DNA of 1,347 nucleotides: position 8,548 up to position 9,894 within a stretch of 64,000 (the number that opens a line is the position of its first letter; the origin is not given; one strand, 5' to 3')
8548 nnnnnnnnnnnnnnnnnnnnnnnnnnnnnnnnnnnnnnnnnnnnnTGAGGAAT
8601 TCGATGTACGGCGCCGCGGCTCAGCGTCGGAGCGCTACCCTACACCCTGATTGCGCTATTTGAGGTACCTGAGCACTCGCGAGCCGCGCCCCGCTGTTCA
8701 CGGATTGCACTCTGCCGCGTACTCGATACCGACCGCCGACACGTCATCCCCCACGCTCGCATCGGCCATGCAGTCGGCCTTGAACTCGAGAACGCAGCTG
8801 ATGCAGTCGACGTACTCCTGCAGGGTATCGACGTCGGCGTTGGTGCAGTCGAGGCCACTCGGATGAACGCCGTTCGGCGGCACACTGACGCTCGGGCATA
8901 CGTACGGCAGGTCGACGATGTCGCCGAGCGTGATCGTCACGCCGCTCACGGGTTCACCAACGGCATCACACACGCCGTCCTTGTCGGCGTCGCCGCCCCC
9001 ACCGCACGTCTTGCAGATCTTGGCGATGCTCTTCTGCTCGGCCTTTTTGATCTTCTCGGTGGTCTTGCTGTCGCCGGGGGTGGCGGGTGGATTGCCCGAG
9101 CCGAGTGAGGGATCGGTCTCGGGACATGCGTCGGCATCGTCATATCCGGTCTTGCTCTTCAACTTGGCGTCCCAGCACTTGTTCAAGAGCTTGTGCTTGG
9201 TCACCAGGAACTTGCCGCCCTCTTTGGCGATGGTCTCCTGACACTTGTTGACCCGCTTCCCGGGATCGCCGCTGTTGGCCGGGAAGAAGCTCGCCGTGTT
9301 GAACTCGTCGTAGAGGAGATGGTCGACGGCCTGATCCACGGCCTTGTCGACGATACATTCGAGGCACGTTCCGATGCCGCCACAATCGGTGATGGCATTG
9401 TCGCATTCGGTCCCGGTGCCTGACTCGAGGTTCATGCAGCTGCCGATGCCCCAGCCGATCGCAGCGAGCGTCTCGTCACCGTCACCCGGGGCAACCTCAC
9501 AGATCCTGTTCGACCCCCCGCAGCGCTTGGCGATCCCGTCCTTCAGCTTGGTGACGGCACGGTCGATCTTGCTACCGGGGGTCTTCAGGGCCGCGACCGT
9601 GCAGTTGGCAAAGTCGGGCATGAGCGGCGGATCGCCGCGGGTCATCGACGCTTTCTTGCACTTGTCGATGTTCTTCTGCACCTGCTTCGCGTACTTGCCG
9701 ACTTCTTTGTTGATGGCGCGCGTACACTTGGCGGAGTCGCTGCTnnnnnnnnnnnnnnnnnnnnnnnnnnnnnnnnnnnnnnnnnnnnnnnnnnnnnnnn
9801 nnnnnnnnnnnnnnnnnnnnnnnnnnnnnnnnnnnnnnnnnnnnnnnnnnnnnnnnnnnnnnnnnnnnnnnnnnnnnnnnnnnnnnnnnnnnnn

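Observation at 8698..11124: Secreted sulfatase carrying a duplicated Cys/Lys-rich C-terminal module of unknown function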

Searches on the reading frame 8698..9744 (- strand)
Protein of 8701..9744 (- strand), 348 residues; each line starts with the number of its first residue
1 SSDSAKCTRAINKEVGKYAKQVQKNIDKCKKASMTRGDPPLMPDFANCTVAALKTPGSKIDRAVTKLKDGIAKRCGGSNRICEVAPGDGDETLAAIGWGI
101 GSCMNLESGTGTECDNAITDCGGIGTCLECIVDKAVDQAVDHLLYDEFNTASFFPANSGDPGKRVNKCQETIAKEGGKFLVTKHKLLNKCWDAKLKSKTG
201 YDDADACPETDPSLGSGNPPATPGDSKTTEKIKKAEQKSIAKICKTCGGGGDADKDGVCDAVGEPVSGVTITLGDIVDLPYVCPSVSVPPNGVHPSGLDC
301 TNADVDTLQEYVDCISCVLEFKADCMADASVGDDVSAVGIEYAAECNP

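Call 3: search_protein_families(library=pfam, proteins=[window:8698-9705:-], max_evalue=1)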
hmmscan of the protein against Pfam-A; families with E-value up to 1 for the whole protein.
window:8698-9705:- (335 aa): 0 families
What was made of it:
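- Tried and rejected: Membership of DUF4215 or TSP3: no hit (call 3).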

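Call 4: search_protein_families(library=ncbifam, proteins=[window:8698-9705:-], max_evalue=1)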
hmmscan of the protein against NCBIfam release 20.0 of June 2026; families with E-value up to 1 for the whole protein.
window:8698-9705:- (335 aa): 0 families

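Call 6: find_homologous_proteins(query=window:8701-9744:-, max_evalue=0.001)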
Query seq(348 aa) (348 aa): 5 proteins with E <= 0.001 among 2203 candidates.
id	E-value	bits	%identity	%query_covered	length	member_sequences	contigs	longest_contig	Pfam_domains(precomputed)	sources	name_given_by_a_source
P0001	3.4e-101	357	53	98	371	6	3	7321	-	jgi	jgi:hypothetical protein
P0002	1.1e-96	342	55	81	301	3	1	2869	-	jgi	jgi:hypothetical protein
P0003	2.0e-86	308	48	99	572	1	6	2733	-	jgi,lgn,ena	-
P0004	7.8e-85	303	49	99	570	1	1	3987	-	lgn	-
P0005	1.2e-52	197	46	68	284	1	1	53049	-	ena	-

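Call 11: find_homologous_proteins(query=A1, max_evalue=0.01)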
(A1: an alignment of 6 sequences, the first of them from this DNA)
Query A1 (6 sequences) (348 aa, profile of the alignment): 25 proteins with E <= 0.01 among 8000 candidates.
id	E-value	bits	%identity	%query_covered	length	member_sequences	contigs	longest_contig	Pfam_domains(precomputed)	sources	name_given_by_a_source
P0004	1.1e-169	583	49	99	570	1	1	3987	-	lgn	-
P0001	1.7e-167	575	53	98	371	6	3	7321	-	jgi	jgi:hypothetical protein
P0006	2.8e-165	568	93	100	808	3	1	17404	PF16347.11,PF00884.29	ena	-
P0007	8.4e-156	537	64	100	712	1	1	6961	-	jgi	jgi:hypothetical protein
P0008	8.3e-155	534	66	100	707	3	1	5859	-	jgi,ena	-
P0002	8.7e-143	494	55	81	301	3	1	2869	-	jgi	jgi:hypothetical protein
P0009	1.6e-138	480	61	100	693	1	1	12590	-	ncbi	-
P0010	3.8e-138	479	54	99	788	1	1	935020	-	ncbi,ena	-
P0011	5.2e-137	475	52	100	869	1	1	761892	-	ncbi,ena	-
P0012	7.9e-131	455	50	100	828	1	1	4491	-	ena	-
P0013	6.6e-129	448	54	100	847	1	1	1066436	-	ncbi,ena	-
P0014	1.8e-121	424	53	100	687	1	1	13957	-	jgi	-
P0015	2.7e-120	420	49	99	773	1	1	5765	-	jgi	jgi:hypothetical protein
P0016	1.3e-119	418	52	99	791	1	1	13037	-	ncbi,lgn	-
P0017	2.6e-118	414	51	99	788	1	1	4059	-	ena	-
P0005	4.9e-98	347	46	68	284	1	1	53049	-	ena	-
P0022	6.2e-36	143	32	99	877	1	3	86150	-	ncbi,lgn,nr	ncbi:MAG: hypothetical protein IT294_12930 [Deltaproteobacteria bacterium]|nr:hypothetical protein [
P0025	9.8e-17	79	27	100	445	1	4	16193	-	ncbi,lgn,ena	-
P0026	7.1e-5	40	28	70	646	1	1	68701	PF13229.13,PF22842.4,PF05048.20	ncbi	-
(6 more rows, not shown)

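Call 19: search_protein_representatives(alignment_id=A1)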
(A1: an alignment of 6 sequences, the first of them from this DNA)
Query: 6 sequences, 364 profile positions. Proteins with E-value up to 0.001 (for the whole library): 586; up to 1e-10: 403; up to 1e-30: 142. The best 150 are listed.
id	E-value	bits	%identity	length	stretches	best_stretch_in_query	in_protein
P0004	3.6e-170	582.5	-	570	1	1-356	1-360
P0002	2.8e-143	494.1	-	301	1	69-360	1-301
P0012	2.5e-131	454.7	-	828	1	4-360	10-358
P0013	2.1e-129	448.4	-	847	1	8-359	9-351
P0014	5.8e-122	423.9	-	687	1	6-359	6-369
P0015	8.7e-121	420.1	-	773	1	7-358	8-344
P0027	7.3e-102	357.8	-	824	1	6-359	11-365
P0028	1.6e-98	346.8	-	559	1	14-359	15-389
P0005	1.6e-98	346.8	-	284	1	3-255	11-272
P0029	6.8e-94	331.6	-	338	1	8-358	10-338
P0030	2.9e-88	313.0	-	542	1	20-358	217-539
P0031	2.7e-81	290.1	-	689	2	12-342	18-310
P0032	6.9e-71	255.9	-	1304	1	19-348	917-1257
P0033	8.1e-69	249.1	-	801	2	5-342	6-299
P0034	1.1e-67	245.3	-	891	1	17-360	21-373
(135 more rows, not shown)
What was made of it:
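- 586 clusters at 50% identity (call 19).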

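Call 24: predict_structure(alignment_id=A2)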
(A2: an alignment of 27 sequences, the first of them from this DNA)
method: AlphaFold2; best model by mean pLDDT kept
length: 348 residues; sequences in the alignment: 27
mean_pLDDT: 87.0   pTM: 0.89
mean pLDDT of the five models: 87.0, 86.9, 86.8, 86.6, 86.2
residues with pLDDT >= 90: 196; 70-90: 115; 50-70: 32; < 50: 5
segments of 3 or more residues with pLDDT < 50: none
pLDDT, mean of each block of 10 residues (from residue 1): 81 94 94 77 76 94 97 89 73 84 71 80 93 92 92 91 95 97 94 85 80 92 94 97 91 90 83 93 90 90 91 95 89 59 61
secondary structure, 60 per line:
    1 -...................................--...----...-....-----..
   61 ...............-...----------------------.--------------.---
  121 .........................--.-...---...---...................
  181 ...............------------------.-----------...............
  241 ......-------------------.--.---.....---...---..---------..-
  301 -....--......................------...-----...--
elements in order: H2-36 H50-53 H59-75 H121-145 H162-195 H227-246 H273-276 E281-283 E302-305 H308-329
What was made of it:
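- Closest known: DUF4215 / Myxococcus cysteine-rich repeat. Different: The didomain has no hit to it (call 3) and is helical (call 24).
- AF2 gives pLDDT 87 and pTM 0.89 (call 24).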

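Call 28: fold_search(model_id=the predicted structure, library=pdb)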
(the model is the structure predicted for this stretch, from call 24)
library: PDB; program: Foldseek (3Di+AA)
matches with E <= 10: 11; with E <= 0.001: 0
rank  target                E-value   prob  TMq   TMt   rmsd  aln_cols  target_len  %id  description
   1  7cbc_B                3.3e+00  0.06  0.14  0.15  20.3       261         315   10  Crystal structure of a de novo designed switch protein caging a hemagglutinin binder (released 2020-12-23)
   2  7xge_C                4.8e+00  0.08  0.22  0.36   9.2       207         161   12  Crystal structure of MCL-1 in complex with computationally designed inhibitor protein (released 2022-07-20)
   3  7xge_E                4.8e+00  0.05  0.14  0.26  14.7       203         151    8  Crystal structure of MCL-1 in complex with computationally designed inhibitor protein (released 2022-07-20)
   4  5zlf_D                4.8e+00  0.05  0.20  0.23  15.9       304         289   10  CRYSTAL STRUCTURE OF OCTAPRENYL PYROPHOSPHATE SYNTHASE FROM ESCHERICHIA COLI WITH ligand BPH-629 (released 2019-03-27)
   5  2p7n                  4.8e+00  0.01  0.11  0.11  25.7       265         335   12  Crystal structure of the Pathogenicity island 1 effector protein from Chromobacterium violaceum. Northeast Structural Ge (released 2007-04-03)
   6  7cbc_A                5.3e+00  0.04  0.15  0.16  20.9       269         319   10  Crystal structure of a de novo designed switch protein caging a hemagglutinin binder (released 2020-12-23)
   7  7my6_B                6.4e+00  0.01  0.12  0.14  19.9       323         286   11  Se-CrtE C-term His-tag with IPP added (released 2022-08-24)
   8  5lpc                  6.7e+00  0.01  0.11  0.08  25.0       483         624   13  Crystal structure of Vanadium-dependent Haloperoxidase from A. marina (released 2016-08-24)
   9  7xge_A                7.4e+00  0.11  0.27  0.46   7.7       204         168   12  Crystal structure of MCL-1 in complex with computationally designed inhibitor protein (released 2022-07-20)
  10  6bl6_A                7.7e+00  0.02  0.12  0.09  20.5       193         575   11  Crystallization of lipid A transporter MsbA from Salmonella typhimurium (released 2019-01-09)
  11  6l8h_A                9.8e+00  0.01  0.14  0.11  16.6       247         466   10  Crystal structure of CYP97C1 (released 2020-06-10)

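Call 34: search_solved_structures(query=A2, max_evalue=10)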
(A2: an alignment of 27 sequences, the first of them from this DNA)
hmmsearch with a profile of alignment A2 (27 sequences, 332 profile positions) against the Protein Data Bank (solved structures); distinct sequences matched with E-value up to 10: 0.
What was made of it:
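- On Known carbohydrate-binding, dockerin or other catalogued domain for aa 461-808: hmmsearch of the A2 profile against PDB sequences gave 0 hits at E<=10 (call 34).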

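Call 36: find_homologous_proteins(query=A2, max_evalue=0.001)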
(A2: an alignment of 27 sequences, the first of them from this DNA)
Query A2 (27 sequences) (348 aa, profile of the alignment): 6 proteins with E <= 0.001 among 7116 candidates.
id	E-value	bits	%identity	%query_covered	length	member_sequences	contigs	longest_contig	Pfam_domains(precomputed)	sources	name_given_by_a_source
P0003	1.0e-137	477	48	99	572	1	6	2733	-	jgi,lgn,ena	-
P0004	3.0e-135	469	49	99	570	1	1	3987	-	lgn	-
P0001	4.3e-119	416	53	98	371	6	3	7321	-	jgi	jgi:hypothetical protein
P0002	1.3e-111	391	55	81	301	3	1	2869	-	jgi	jgi:hypothetical protein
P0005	9.2e-68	247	46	68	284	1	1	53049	-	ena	-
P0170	2.3e-58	216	33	98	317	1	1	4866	-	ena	-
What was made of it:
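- Tried and rejected: The third word-indexed protein search, with the 27-sequence alignment, returned only 6 hits and added one protein (call 36).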

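Call 39: search_protein_families(library=pfam, alignment_id=A3, max_evalue=0.001)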
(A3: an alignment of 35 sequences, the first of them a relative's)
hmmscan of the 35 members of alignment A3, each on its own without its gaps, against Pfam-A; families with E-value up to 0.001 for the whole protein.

A. member 1, P0023 (818 aa): 3 families
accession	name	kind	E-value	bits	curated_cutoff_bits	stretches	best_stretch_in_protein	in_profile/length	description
PF13360.13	PQQ_2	-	8.4e-25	88.2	27.6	3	51-196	54-194/233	Outer membrane protein assembly factor BamB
PF01011.28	PQQ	-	3.1e-15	56.3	26.7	1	40-100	17-87/595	Glucose/ethanol/alcohol dehydrogenase, beta-propeller domain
PF13570.13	Beta-prop_ACSF4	-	7.7e-12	45.7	133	1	45-143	118-212/329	Beta-alanine-activating enzyme, beta-propeller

B. families by the number of members that match (of 35 scanned): 32 families (the first 25 are shown)
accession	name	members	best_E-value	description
PF13948.11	DUF4215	3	1.8e-24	Domain of unknown function (DUF4215)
PF02412.23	TSP_3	3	4.1e-07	Thrombospondin type 3 repeat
PF24251.1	DUF7453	1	8.1e-45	Family of unknown function (DUF7453)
PF00884.28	Sulfatase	1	1.6e-41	Sulfatase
PF13385.13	Laminin_G_3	1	2.1e-30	Concanavalin A-like lectin/glucanases superfamily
PF13360.13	PQQ_2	1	8.4e-25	Outer membrane protein assembly factor BamB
PF01344.31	Kelch_1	1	1.4e-24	Kelch motif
PF13229.12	Beta_helix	1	1.4e-23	Right handed beta helix region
PF01244.27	Peptidase_M19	1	1.3e-18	Membrane dipeptidase (Peptidase family M19)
PF02368.24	Big_2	1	1.9e-17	Bacterial Ig-like domain (group 2)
PF13964.12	Kelch_6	1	2.6e-15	Kelch motif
PF01011.28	PQQ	1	3.1e-15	Glucose/ethanol/alcohol dehydrogenase, beta-propeller domain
PF24681.1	Kelch_KLHDC2_KLHL20_DRC7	1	5.5e-15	KLHDC2/KLHL20/DRC7 Kelch-repeats domain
PF05048.19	NosD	1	1.1e-14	Periplasmic copper-binding protein (NosD)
PF13415.12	Kelch_3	1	5.1e-12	Galactose oxidase, central domain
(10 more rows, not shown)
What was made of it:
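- On Thrombospondin type 3 / bacterial TSP3 calcium-binding repeat: True TSP_3 hits occur elsewhere in 3 relatives (call 39).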

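Call 41: find_related_loci(query=A1, collection=genome_contigs, flank=6000)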
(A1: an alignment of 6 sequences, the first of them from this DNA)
Query A1 (348 aa) in genome_contigs; peptide patterns used: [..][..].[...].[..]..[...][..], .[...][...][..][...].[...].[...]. (x = any residue, [..] = any of these).
78 stretches matched a pattern, but none encodes a relative of the query by tblastn (E <= 1e-3).

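Call 43: find_encoding_contigs(protein=P0006, flank=10000, max_places=3)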
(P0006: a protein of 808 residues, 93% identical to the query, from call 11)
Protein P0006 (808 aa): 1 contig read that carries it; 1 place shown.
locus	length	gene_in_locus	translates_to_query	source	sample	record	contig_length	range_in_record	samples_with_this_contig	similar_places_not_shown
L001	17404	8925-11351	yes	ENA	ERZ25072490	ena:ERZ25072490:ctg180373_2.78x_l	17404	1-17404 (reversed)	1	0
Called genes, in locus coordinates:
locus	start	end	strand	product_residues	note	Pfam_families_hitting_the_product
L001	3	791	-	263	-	?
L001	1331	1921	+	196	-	PF04542:Sigma70_r2 (weak), PF04539:Sigma70_r3 (faint), PF08281:Sigma70_r4_2 (weak), PF04545:Sigma70_r4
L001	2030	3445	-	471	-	PF07394:DUF1501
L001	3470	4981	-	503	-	PF08811:DUF1800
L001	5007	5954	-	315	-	-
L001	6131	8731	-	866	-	PF14522:Cytochrome_C7 (faint), PF09699:Paired_CXXCH_1 (faint), PF13435:Cytochrome_C554 (faint), PF13428:TPR_14 (faint), PF14559:TPR_19 (weak), PF23914:TPR_CcmH_CycH (weak), PF13432:TPR_16, PF14559:TPR_19, +8 more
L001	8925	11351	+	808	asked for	PF00884:Sulfatase, PF16347:SGSH_C (weak)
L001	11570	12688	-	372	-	PF00589:Phage_integrase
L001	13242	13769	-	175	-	-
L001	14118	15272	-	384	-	-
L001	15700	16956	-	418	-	-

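Call 44: find_encoding_contigs(protein=P0013, flank=6000, max_places=2)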
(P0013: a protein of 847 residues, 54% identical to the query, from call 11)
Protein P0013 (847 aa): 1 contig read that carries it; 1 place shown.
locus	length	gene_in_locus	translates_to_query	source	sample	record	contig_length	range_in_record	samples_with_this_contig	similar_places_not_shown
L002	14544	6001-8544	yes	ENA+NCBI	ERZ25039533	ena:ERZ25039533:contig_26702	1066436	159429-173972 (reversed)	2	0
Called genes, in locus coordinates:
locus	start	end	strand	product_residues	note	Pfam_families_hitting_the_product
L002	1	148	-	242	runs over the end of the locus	PF00912:Transgly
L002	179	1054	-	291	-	PF21686:LigD_Prim-Pol, PF01896:DNA_primase_S (weak)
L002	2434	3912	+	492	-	PF00067:p450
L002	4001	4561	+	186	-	PF03551:PadR, PF10400:Vir_act_alpha_C (faint)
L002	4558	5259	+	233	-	PF00005:ABC_tran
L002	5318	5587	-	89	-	-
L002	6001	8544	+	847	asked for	-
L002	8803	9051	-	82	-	-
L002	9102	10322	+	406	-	PF01039:Carboxyl_trans, PF03255:ACCA (faint)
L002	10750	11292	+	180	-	-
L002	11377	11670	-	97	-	-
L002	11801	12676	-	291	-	PF00106:adh_short, PF13561:adh_short_C2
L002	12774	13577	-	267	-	PF06314:ADC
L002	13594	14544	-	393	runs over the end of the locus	PF04909:Amidohydro_2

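Call 45: list_cluster_members(proteins=[P0010, P0011, P0013, P0022, P0009, P0016, P0025, P0026])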
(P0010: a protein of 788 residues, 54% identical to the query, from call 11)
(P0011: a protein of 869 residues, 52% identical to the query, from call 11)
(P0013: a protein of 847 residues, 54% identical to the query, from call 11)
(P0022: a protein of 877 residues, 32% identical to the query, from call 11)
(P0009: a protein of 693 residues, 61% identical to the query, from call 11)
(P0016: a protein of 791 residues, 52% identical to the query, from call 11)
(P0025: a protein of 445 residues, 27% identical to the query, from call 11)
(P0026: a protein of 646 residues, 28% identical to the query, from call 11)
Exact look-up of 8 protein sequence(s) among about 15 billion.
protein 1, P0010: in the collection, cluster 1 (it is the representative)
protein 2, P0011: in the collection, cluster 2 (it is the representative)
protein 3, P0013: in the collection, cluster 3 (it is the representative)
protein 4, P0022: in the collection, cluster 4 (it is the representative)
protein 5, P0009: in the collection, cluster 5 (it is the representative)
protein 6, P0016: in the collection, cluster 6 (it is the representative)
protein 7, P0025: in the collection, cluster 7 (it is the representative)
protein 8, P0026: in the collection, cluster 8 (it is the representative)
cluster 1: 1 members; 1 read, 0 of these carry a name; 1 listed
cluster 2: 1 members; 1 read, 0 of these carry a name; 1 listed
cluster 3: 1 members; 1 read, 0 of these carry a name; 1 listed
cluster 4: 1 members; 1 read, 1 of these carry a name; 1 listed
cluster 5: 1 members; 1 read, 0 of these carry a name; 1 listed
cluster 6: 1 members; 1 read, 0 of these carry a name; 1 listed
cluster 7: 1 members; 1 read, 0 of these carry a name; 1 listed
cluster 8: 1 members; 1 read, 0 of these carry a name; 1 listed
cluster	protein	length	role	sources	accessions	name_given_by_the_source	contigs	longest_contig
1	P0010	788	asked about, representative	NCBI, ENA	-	-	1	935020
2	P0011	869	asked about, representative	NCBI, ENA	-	-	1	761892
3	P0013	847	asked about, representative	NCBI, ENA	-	-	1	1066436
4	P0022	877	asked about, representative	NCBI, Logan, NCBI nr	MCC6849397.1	MAG: hypothetical protein IT294_12930 [Deltaproteobacteria bacterium] | hypothetical protein [Deltaproteobacteria bacterium]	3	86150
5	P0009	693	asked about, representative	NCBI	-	-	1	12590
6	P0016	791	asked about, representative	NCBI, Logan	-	-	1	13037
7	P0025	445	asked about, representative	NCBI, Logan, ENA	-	-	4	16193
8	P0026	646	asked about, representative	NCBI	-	-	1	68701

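Call 47: find_related_loci(query=A4, collection=genome_contigs, flank=6000)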
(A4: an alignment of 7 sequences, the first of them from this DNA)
Query A4 (348 aa) in genome_contigs; peptide patterns used: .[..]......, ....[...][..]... (x = any residue, [..] = any of these).
15 stretches matched a pattern; 6 encode a relative of the query (tblastn E <= 1e-3); 6 distinct loci.
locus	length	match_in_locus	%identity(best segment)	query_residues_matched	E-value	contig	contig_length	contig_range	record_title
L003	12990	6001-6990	54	2-347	3e-107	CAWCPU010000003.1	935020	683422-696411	MAG: uncultured delta proteobacterium isolate MFD04944.bin.3.280 genome assembly, contig: contig_40863, whole genome sho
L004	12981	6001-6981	54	2-348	1e-98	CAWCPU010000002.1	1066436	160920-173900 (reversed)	MAG: uncultured delta proteobacterium isolate MFD04944.bin.3.280 genome assembly, contig: contig_26702, whole genome sho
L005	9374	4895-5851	48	1-347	6e-91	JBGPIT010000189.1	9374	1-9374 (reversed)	MAG: Candidatus Binatia bacterium isolate OBJ_0618_7090110_327 k141_5836377_length_9374_cov_53.4947, whole genome shotgu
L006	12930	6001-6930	45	1-347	2e-74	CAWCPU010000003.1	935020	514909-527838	MAG: uncultured delta proteobacterium isolate MFD04944.bin.3.280 genome assembly, contig: contig_40863, whole genome sho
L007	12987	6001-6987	52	1-347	9e-99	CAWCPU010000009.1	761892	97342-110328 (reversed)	MAG: uncultured delta proteobacterium isolate MFD04944.bin.3.280 genome assembly, contig: contig_64321, whole genome sho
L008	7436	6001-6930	37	2-347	1e-51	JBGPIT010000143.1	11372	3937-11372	MAG: Candidatus Binatia bacterium isolate OBJ_0618_7090110_327 k141_2141622_length_11372_cov_94.4988, whole genome shotg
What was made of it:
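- Tried and rejected: The working scan is call 47.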
